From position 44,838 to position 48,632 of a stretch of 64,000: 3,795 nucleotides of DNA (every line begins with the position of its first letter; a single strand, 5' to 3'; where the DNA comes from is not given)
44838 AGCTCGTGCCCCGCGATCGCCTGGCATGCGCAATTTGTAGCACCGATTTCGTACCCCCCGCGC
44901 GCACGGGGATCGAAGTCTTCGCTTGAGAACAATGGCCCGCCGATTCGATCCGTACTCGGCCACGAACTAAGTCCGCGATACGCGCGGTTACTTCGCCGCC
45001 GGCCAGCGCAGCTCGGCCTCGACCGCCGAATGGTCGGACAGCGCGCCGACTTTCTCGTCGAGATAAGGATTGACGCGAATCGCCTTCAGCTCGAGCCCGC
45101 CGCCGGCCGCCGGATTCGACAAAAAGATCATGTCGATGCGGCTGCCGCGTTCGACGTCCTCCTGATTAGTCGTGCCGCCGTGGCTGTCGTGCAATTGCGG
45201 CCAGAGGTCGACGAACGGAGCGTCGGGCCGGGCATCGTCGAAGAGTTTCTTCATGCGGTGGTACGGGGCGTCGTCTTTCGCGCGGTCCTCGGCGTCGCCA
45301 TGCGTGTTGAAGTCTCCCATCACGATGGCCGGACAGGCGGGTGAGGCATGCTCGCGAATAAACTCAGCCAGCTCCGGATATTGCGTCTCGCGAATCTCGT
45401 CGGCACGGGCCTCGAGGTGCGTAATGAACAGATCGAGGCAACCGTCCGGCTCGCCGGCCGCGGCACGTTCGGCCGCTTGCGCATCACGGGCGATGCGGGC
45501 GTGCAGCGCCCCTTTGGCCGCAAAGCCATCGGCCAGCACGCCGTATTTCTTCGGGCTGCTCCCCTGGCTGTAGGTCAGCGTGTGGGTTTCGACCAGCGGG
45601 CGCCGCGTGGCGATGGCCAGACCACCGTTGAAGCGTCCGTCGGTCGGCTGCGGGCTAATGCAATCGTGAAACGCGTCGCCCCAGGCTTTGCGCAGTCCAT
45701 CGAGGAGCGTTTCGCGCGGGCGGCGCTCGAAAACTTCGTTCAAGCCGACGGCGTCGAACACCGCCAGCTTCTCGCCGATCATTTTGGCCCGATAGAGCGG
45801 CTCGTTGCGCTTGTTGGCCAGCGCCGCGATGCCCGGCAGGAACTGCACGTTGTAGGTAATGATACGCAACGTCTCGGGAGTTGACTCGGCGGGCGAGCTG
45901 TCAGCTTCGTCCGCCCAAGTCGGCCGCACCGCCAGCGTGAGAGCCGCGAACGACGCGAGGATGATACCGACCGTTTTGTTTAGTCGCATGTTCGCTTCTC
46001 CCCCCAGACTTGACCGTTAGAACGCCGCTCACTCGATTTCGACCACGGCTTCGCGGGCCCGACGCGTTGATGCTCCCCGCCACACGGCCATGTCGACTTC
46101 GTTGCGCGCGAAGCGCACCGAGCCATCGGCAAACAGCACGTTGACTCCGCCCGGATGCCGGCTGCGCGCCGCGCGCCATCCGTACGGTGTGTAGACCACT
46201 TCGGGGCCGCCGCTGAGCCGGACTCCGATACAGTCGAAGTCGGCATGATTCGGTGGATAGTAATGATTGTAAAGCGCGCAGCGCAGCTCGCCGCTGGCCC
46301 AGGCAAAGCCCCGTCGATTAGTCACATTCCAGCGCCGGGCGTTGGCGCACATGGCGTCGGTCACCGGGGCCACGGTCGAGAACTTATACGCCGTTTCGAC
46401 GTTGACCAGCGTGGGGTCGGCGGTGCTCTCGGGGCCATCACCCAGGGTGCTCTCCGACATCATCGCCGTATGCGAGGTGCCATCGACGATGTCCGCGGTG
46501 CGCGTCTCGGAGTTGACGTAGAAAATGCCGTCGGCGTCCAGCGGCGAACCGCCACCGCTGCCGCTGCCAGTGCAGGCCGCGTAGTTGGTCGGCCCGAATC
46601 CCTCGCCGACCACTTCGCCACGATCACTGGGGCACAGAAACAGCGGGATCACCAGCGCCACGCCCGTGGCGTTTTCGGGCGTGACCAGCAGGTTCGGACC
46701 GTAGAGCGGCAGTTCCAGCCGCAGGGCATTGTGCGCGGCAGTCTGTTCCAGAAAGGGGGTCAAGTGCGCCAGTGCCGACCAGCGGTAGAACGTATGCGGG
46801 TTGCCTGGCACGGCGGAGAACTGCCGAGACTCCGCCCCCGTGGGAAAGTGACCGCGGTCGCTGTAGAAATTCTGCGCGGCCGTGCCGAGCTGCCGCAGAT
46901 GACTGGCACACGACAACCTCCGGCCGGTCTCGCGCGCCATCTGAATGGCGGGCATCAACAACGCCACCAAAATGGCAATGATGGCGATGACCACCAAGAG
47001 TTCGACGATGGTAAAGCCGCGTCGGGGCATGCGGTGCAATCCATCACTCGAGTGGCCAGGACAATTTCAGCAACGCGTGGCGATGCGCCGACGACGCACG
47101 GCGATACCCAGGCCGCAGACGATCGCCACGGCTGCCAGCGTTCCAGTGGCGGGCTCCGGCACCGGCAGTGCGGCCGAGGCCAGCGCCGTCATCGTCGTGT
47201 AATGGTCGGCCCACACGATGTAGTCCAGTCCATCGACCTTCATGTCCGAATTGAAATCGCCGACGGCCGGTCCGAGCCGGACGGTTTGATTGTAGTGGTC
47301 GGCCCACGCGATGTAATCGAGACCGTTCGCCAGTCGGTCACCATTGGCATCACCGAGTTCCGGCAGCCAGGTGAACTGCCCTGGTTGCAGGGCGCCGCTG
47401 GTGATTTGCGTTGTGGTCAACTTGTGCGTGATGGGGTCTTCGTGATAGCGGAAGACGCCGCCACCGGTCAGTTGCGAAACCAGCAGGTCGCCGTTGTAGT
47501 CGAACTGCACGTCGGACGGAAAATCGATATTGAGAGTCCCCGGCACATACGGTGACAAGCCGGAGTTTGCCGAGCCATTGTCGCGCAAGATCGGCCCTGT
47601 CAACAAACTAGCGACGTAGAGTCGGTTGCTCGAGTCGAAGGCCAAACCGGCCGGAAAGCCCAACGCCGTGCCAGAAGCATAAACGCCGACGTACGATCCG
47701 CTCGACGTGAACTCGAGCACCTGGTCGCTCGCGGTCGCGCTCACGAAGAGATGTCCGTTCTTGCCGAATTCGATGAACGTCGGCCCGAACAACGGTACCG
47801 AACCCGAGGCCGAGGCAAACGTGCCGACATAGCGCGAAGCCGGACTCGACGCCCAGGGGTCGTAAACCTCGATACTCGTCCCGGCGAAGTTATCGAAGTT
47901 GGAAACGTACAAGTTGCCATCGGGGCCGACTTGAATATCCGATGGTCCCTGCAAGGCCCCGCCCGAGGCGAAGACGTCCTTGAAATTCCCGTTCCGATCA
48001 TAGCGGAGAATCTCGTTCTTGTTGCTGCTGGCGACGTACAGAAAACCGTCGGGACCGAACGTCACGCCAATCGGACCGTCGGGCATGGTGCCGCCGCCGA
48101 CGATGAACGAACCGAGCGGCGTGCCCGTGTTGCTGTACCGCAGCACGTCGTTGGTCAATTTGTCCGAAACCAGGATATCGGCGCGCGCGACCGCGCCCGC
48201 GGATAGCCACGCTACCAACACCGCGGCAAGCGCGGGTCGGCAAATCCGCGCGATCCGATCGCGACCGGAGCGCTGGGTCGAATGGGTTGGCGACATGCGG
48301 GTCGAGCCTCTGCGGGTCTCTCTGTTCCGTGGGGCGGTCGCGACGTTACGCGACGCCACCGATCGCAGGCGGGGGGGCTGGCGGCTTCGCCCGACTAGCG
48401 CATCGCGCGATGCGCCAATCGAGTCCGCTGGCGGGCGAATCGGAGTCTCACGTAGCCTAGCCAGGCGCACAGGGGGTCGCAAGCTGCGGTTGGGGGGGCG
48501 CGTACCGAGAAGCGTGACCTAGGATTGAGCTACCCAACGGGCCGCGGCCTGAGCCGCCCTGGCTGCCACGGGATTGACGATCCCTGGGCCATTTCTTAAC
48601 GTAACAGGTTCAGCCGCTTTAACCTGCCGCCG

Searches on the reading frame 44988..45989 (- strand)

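Call 36: search_protein_families(library=pfam, proteins=[window:44988-45989:-], max_evalue=0.00001)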
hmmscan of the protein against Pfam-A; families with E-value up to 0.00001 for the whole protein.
window:44988-45989:- (333 aa): 1 family
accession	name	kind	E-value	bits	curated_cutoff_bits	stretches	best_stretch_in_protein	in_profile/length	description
PF03372.29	Exo_endo_phos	-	3.8e-14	53.4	24.5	1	44-320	1-225/225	Endonuclease/Exonuclease/phosphatase family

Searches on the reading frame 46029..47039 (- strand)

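Call 36: search_protein_families(library=pfam, proteins=[window:46029-47039:-], max_evalue=0.00001)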
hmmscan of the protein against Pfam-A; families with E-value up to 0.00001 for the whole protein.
window:46029-47039:- (336 aa): 2 families
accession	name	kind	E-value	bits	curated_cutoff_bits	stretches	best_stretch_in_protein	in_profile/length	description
PF07596.16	SBP_bac_10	-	1.3e-43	150.4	23.3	1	33-317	1-267/268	Protein of unknown function (DUF1559)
PF07963.17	N_methyl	-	1.1e-07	31.5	21.2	1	4-28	2-26/27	Prokaryotic N-terminal methylation motif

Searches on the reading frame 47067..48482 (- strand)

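Call 36: search_protein_families(library=pfam, proteins=[window:47067-48482:-], max_evalue=0.00001)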
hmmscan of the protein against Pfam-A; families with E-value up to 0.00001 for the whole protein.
window:47067-48482:- (471 aa): 3 families
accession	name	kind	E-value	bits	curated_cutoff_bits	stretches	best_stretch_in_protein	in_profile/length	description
PF01436.27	NHL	-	1.7e-10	40.8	20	0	177-198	1-22/28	NHL repeat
PF24684.1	Vgb_lyase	-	1.9e-08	33.9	50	0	135-194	97-155/290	Virginiamycin B lyase family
PF20067.5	SSL_N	-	9.7e-06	25.8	18.9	0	176-194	19-37/46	Strictosidine synthase-like, N-terminal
